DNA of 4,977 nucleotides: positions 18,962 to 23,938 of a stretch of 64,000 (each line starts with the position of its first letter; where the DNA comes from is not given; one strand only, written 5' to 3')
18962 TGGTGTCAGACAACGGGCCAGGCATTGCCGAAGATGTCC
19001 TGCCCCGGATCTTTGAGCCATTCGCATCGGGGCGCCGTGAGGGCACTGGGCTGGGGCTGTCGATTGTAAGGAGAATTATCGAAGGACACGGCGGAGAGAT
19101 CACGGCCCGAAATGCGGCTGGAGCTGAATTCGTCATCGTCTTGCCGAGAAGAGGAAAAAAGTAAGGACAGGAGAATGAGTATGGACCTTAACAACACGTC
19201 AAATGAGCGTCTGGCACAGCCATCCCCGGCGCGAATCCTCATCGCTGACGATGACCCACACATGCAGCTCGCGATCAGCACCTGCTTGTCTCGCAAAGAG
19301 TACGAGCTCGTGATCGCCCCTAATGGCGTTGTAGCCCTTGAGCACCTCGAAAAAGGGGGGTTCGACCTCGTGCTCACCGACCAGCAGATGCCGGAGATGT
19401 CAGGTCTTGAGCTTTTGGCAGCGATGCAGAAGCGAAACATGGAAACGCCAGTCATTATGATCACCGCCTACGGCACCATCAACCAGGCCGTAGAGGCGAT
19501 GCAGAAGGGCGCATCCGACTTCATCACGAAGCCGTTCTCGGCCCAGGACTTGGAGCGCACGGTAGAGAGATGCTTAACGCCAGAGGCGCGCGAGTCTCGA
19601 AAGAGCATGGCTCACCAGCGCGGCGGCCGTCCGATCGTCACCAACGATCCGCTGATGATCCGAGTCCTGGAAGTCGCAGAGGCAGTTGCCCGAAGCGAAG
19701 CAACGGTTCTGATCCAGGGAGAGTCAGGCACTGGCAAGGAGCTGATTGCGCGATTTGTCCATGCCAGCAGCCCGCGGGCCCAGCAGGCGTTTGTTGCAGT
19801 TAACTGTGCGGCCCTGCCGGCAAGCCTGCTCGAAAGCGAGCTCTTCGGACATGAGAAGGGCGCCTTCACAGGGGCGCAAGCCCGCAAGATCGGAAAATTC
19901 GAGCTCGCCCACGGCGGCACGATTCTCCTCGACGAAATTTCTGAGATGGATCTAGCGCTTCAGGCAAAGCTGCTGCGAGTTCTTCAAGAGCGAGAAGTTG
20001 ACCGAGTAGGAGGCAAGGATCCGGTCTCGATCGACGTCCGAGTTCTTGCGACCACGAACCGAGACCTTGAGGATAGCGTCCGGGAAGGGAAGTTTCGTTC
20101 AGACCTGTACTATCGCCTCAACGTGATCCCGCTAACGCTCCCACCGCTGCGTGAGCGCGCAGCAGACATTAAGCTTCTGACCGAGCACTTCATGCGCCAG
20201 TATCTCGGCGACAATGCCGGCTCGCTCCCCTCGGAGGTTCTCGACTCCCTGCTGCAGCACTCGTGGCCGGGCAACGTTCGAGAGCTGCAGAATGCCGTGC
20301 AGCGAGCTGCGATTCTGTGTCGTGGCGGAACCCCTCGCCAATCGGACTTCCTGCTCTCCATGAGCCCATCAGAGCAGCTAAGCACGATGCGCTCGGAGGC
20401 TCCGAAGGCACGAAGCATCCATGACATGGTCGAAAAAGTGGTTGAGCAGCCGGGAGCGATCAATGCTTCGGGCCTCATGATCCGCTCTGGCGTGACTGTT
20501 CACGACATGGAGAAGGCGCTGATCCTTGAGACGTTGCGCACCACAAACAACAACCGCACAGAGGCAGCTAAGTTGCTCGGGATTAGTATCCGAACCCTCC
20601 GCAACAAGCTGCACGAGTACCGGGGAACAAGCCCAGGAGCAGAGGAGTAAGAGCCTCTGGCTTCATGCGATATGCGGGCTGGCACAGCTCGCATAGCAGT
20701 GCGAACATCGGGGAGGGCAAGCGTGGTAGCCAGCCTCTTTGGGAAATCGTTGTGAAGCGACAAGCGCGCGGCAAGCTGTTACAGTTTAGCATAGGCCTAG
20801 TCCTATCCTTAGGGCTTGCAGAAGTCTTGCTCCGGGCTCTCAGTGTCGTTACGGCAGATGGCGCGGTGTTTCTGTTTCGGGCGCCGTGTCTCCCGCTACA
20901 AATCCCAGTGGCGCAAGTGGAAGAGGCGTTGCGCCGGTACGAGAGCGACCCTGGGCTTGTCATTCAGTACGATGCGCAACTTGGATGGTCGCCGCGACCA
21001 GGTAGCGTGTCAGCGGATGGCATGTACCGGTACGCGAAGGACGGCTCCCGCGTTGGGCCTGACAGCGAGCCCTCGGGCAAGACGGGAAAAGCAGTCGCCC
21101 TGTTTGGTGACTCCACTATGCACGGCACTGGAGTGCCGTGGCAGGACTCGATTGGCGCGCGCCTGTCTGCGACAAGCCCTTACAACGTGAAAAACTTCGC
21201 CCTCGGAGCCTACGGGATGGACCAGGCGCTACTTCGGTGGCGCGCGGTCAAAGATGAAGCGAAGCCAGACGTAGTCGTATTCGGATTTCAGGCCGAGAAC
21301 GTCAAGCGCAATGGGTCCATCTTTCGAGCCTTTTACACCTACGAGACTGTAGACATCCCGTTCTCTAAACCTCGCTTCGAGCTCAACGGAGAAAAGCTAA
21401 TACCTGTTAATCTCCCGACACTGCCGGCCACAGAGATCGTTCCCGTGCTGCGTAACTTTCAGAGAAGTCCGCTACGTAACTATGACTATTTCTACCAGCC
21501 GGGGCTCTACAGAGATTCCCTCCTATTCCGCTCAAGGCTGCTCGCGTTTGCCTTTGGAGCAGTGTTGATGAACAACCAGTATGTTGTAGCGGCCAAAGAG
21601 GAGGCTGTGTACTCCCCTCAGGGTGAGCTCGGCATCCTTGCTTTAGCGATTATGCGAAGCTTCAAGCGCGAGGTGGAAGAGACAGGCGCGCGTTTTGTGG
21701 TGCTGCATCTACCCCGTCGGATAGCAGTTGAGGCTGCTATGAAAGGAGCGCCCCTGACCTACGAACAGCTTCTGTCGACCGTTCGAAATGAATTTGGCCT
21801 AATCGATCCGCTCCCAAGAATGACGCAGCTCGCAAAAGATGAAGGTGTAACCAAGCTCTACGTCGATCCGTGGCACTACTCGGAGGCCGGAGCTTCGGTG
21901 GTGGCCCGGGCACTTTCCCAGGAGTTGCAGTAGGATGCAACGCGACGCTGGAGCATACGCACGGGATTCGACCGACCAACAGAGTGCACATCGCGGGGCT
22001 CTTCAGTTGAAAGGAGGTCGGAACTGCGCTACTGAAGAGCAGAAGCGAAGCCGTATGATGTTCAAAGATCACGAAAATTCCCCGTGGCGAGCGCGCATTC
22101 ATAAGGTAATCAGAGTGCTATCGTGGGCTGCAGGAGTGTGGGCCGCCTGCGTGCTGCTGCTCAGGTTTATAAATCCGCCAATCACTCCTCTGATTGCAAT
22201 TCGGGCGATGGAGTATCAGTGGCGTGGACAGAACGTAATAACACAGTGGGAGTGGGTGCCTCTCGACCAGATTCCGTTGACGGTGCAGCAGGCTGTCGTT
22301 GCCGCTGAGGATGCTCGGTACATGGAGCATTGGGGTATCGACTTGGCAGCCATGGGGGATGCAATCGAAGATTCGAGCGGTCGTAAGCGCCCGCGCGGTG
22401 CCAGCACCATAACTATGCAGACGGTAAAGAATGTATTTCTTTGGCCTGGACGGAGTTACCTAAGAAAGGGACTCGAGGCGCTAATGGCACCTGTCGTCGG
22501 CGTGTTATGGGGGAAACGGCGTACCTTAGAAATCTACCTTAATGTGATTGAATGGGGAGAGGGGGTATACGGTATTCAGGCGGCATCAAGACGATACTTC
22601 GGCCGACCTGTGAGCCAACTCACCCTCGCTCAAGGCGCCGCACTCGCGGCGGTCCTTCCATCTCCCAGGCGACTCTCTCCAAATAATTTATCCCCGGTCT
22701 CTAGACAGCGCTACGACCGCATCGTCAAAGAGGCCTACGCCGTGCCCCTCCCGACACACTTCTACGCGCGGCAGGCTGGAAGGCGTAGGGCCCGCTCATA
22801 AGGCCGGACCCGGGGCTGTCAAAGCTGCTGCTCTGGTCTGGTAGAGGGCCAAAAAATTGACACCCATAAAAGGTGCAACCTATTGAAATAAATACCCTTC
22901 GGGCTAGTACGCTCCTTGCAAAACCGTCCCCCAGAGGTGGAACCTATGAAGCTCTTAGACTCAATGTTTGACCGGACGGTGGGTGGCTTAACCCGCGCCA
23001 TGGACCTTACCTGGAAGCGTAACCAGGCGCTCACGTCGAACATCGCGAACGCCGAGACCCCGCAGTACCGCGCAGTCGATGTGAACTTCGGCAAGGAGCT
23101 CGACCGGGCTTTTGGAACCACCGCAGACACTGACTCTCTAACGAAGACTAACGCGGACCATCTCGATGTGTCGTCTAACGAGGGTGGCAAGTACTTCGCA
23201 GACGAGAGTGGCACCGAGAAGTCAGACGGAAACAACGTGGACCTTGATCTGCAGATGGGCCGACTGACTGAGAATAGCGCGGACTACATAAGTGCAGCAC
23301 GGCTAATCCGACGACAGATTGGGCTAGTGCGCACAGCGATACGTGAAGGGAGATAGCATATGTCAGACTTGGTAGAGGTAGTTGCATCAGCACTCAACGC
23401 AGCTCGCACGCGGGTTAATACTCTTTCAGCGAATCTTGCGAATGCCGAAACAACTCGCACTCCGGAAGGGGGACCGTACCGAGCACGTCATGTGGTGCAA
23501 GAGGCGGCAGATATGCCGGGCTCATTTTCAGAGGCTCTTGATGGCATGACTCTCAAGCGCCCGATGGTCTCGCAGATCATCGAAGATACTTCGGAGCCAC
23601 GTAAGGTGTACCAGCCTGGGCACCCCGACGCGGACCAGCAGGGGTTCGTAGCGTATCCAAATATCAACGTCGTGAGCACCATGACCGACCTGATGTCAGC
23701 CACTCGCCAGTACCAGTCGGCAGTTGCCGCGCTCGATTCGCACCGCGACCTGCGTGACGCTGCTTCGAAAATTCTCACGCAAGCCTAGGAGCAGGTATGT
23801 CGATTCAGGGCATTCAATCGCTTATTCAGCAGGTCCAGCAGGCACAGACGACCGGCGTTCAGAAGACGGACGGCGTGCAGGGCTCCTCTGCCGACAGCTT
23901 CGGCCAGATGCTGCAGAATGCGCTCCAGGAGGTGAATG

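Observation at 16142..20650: Sigma-54 regulatory cassette next to the flagellar cluster, headed by a receiver-less sigma-54 activator with its own sigma-54 promoter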

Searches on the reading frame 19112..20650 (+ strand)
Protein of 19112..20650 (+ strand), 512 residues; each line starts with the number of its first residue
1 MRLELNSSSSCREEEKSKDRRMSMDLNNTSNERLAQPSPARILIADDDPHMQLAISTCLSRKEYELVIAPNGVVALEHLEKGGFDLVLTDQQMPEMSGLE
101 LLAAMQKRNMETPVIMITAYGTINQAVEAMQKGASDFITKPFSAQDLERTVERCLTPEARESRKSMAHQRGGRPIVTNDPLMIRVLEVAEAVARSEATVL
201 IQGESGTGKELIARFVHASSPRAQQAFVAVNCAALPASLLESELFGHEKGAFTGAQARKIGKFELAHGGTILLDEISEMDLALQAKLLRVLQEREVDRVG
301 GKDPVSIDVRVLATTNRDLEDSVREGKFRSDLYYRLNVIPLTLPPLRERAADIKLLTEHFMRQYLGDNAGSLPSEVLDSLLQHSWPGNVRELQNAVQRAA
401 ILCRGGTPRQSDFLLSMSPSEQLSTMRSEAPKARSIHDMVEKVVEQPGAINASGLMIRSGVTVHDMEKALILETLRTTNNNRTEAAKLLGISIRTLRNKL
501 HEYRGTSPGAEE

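Call 3: search_protein_families(library=pfam, proteins=[window:19112-20650:+], max_evalue=0.01)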
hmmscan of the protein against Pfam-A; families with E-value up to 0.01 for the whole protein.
window:19112-20650:+ (512 aa): 13 families
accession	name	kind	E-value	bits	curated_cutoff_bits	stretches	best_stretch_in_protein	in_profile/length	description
PF00158.32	Sigma54_activat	-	9e-72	240.7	20.2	1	175-341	1-167/168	Sigma-54 interaction domain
PF00072.30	Response_reg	-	3.5e-31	108.1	30.2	1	42-151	1-110/111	Response regulator receiver domain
PF25601.1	AAA_lid_14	-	1.5e-18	66.8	27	1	347-422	1-79/87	AAA+ ATPase lid domain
PF14532.12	Sigma54_activ_2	-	1.9e-18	67.5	25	1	181-346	6-138/138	Sigma-54 interaction domain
PF02954.25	HTH_8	-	5.1e-14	52.2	22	1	464-503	3-42/42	Bacterial regulatory protein, Fis family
PF07728.20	AAA_5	-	3.5e-07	30.8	22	1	199-318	2-124/139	AAA domain (dynein-related subfamily)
PF07726.17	AAA_3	-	0.00044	20.6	27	1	199-316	2-111/131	ATPase family associated with various cellular activities (AAA)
PF13245.12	AAA_19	-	0.00069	20.2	25.1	1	190-296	3-120/134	AAA domain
PF01078.27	Mg_chelatase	-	0.00086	19.2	20.3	0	185-296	14-135/207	Magnesium chelatase, subunit ChlI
PF00004.35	AAA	-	0.00094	20.1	21.2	1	199-321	1-116/131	ATPase family associated with various cellular activities (AAA)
PF00493.29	MCM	-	0.00097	18.7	23.3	1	192-296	53-150/224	MCM P-loop domain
PF13191.12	AAA_16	-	0.0023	18.9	32.6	1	185-255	12-86/167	AAA ATPase domain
PF00376.29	MerR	-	0.0064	16.7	28.2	0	484-497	4-17/38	MerR family regulatory protein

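Call 25: search_protein_families(library=ncbifam, proteins=[window:19112-20650:+], max_evalue=0.001)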
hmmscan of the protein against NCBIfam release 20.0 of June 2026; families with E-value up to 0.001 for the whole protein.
window:19112-20650:+ (512 aa): 121 families (the best 25 are shown)
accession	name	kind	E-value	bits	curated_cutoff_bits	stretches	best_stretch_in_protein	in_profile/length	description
NF008469.0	PRK11361.1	equivalog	3.4e-136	454.6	714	1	40-504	5-455/461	acetoacetate metabolism transcriptional regulator AtoC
NF050807.1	TransRegFlbDCaul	equivalog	6.2e-134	447.2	750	1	74-504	35-439/454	sigma-54-dependent transcriptional regulator FlbD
TIGR01818.1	ntrC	equivalog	3.3e-129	431.7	558.6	1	42-502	1-462/463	nitrogen regulation protein NR(I)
TIGR01817.1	nifA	equivalog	1.2e-112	377.5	528.85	1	122-502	151-526/534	nif-specific transcriptional activator NifA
NF007689.0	PRK10365.1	equivalog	1.1e-109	367.2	760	1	41-412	7-381/441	sigma-54-dependent response regulator transcription factor ZraR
TIGR02915.1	PEP_resp_reg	equivalog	3.8e-109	365.5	502.6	1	42-446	1-411/445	PEP-CTERM-box response regulator transcription factor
NF041946.1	LuxO_transreg_Vib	equivalog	4.8e-109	365.2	800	1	59-503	16-460/463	quorum-sensing sigma-54 dependent transcriptional regulator LuxO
NF011695.0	PRK15115.1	equivalog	1.2e-107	360.5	763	1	38-403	5-368/445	two-component system response regulator GlrR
NF049963.1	RespRegFlgRCampy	domain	2.7e-105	352.7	750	2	42-427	3-391/429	fla regulon two-component system response regulator FlgR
NF008176.1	PRK10923.1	equivalog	3.2e-103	345.8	620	1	41-502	5-465/469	nitrogen regulation protein NR(I)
NF003451.0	PRK05022.1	equivalog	4.4e-99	332.5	476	1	156-493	173-498/512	nitric oxide reductase transcriptional regulator NorR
NF041552.1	TF_PrdR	equivalog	1.5e-97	327.3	795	1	174-503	268-576/577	sigma-54 dependent transcriptional regulator PrdR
NF038308.1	RNA_repair_RtcR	equivalog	8.6e-97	325.2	650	1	25-500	15-513/530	RNA repair transcriptional activator RtcR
NF051870.1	NAssimRespRegNtrX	equivalog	2.4e-96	323.4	600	1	41-428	3-391/452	nitrogen assimilation response regulator NtrX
TIGR02329.1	propionate_PrpR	equivalog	3.2e-88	296.6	499.2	1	173-500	212-524/526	propionate catabolism operon regulatory protein PrpR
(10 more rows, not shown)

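Call 47: search_solved_structures(query=window:19175-20650:+, max_evalue=1e-60)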
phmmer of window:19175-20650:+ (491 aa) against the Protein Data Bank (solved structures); distinct sequences matched with E-value up to 1e-60: 25.
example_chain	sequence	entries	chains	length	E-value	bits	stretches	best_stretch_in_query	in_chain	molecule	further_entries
4l4u_A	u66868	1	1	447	1.3e-95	324.5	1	18-384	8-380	Transcriptional regulator (NtrC family)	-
1ny5_A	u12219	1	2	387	5.3e-90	306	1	21-384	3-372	transcriptional regulator (NtrC family)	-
5ep0_A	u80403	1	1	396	7.5e-88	298.9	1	21-381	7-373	Putative repressor protein luxO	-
3dzd_A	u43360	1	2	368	8.5e-87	295.4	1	20-385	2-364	Transcriptional regulator (NtrC family)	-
1ojl_A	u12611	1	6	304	3.6e-79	270.2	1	154-394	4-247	TRANSCRIPTIONAL REGULATORY PROTEIN ZRAR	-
4qhs_A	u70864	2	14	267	2.4e-78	267.5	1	149-393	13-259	Flagellar regulatory protein C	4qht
9qq6_C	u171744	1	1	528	5.4e-78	266.4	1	138-395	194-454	Nif-specific regulatory protein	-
6lua_A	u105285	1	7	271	1.6e-77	264.8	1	149-393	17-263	Flagellar regulatory protein C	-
6luf_A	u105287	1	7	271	4.3e-77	263.4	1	149-393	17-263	Flagellar regulatory protein C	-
8p53_C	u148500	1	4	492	2.8e-74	254.1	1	130-482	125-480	Transcriptional regulator FleQ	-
5exx_A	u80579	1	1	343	3.8e-73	250.4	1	160-479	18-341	Transcriptional regulator FleQ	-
6jdi_A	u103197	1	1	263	3.4e-72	247.3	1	160-382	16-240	Nitrogen assimilation regulatory protein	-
8pb9_D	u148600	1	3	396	8.8e-72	245.9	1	130-382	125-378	Transcriptional regulator FleQ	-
5exp_A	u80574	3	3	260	1.5e-71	245.1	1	160-382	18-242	Transcriptional regulator FleQ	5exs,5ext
7ejw_C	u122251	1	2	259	1.6e-71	245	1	160-382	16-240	Transcriptional regulator FleQ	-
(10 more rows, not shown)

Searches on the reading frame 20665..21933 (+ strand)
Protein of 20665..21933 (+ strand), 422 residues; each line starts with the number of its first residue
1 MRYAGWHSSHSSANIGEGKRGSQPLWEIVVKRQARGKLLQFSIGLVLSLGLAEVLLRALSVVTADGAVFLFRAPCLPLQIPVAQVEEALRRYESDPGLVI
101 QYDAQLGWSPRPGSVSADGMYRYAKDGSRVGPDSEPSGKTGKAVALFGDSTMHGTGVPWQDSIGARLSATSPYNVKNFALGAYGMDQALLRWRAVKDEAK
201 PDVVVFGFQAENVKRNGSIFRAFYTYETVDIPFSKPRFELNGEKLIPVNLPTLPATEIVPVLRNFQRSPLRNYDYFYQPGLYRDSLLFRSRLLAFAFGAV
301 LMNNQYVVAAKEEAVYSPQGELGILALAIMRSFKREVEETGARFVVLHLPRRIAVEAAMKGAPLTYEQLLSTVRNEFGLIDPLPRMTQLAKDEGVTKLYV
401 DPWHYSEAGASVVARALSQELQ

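Call 3: search_protein_families(library=pfam, proteins=[window:20665-21933:+], max_evalue=0.01)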
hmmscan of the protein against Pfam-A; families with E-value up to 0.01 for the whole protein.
window:20665-21933:+ (422 aa): 1 family
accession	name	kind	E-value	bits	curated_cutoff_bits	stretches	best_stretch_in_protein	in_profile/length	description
PF13472.12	Lipase_GDSL_2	-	9.8e-05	23.4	32.9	1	146-221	1-83/178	GDSL-like Lipase/Acylhydrolase family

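Call 25: search_protein_families(library=ncbifam, proteins=[window:20665-21933:+], max_evalue=0.001)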
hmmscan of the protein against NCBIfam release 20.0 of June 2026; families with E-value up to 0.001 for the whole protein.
window:20665-21933:+ (422 aa): 0 families

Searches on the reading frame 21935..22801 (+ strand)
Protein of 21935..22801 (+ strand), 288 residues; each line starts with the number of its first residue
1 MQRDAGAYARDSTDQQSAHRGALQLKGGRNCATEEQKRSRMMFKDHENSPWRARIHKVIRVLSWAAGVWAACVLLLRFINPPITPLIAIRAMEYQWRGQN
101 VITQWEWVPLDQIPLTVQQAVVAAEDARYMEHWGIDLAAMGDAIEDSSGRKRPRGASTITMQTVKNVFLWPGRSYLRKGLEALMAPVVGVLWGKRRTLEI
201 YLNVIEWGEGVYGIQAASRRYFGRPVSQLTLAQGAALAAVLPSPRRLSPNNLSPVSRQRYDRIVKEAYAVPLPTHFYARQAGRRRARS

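Call 3: search_protein_families(library=pfam, proteins=[window:21935-22801:+], max_evalue=0.01)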
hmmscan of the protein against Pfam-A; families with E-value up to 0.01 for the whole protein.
window:21935-22801:+ (288 aa): 1 family
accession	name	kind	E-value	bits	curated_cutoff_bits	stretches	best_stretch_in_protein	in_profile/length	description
PF00912.28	Transgly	-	1.1e-49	168.7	27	1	105-266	14-176/178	Transglycosylase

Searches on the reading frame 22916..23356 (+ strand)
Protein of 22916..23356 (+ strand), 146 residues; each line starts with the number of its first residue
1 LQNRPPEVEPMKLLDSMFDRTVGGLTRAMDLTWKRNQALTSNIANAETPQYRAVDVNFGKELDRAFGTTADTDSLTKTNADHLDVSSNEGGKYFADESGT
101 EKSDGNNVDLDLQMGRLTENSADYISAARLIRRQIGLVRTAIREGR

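Call 3: search_protein_families(library=pfam, proteins=[window:22916-23356:+], max_evalue=0.01)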
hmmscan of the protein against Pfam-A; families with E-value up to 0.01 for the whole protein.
window:22916-23356:+ (146 aa): 0 families

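Call 25: search_protein_families(library=ncbifam, proteins=[window:22916-23356:+], max_evalue=0.001)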
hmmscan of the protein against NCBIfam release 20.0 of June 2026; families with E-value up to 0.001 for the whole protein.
window:22916-23356:+ (146 aa): 14 families
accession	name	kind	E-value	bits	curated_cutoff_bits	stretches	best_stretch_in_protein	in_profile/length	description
TIGR01396.1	FlgB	equivalog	1e-26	93.7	59.05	1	18-143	1-131/131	flagellar basal body rod protein FlgB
NF009264.0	PRK12621.1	equivalog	9.4e-16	58.4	163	1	15-145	2-134/136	flagellar basal body rod protein FlgB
NF004654.1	PRK06004.1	equivalog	1e-14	55.5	142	1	29-143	6-125/126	flagellar basal body rod protein FlgB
NF009266.0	PRK12623.1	equivalog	4.6e-13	49.2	144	1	22-139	13-127/133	flagellar basal body rod protein FlgB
NF009263.0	PRK12620.1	equivalog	2.7e-12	46.8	158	1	16-142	3-130/133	flagellar basal body rod protein FlgB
NF005280.0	PRK06797.1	equivalog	3.7e-11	43.7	106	1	27-132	10-123/135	flagellar basal body rod protein FlgB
NF009265.0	PRK12622.1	equivalog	6.2e-11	42.6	145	1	17-124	3-116/135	flagellar basal body rod protein FlgB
NF009270.0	PRK12627.1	equivalog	3.7e-10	40.3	128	1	34-142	20-125/128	FlgB family protein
NF009328.0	PRK12685.1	equivalog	5.5e-10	39.6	169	1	18-143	5-114/116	flagellar basal body rod protein FlgB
NF004653.1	PRK06003.1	equivalog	1.1e-08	35.5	153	1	34-124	19-106/126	flagellar basal body rod protein FlgB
NF005527.0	PRK07182.1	equivalog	7e-08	32.6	211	1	18-66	5-53/148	flagellar basal body rod protein FlgB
NF009262.0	PRK12619.1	equivalog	3.4e-07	30.7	183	1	26-142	13-127/130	flagellar basal body rod protein FlgB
NF009275.1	PRK12632.1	equivalog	1.8e-06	28.4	170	1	33-124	19-107/130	flagellar basal body rod protein FlgC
NF009267.0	PRK12624.1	equivalog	6.8e-06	26.7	241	1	18-125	7-123/143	flagellar basal body rod protein FlgB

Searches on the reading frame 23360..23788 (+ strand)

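Call 3: search_protein_families(library=pfam, proteins=[window:23360-23788:+], max_evalue=0.01)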
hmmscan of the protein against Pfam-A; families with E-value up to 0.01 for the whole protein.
window:23360-23788:+ (142 aa): 2 families
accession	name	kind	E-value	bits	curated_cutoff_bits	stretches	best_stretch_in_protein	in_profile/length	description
PF06429.18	Flg_bbr_C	-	2e-10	40.4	23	1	93-137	1-45/46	Flagellar basal body rod FlgEFG protein C-terminal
PF00460.25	Flg_bb_rod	-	2.4e-06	27.8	20.7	1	9-32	5-28/31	Flagella basal body rod protein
